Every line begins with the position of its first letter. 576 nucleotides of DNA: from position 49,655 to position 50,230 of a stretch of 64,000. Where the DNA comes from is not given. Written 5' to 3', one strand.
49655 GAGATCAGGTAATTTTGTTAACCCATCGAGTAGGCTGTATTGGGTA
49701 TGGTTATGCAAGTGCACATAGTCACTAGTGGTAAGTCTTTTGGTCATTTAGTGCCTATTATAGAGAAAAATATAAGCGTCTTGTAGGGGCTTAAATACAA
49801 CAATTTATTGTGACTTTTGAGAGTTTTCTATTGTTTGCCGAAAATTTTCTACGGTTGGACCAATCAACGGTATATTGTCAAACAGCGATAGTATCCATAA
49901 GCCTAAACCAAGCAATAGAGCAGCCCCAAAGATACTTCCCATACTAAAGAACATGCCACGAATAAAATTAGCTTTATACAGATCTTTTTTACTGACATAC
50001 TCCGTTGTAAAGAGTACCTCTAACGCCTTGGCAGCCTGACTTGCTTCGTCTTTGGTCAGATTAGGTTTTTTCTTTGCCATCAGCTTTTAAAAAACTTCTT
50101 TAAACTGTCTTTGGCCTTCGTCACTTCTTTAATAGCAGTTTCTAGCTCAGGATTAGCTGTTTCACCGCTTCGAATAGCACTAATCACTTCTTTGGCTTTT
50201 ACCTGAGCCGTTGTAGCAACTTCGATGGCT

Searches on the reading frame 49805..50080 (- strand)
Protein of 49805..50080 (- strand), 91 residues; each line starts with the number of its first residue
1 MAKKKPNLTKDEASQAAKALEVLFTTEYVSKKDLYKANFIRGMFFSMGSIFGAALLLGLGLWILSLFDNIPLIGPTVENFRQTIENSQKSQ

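Call 73: search_protein_families(library=pfam, proteins=[window:49805-50080:-], max_evalue=0.01)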
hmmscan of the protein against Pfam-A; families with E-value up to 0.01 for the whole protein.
window:49805-50080:- (91 aa): 1 family
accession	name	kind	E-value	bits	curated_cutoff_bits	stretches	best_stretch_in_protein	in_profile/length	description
PF18910.5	DUF5665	-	7.4e-12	45.6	27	1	31-85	2-56/56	Domain of unknown function (DUF5665)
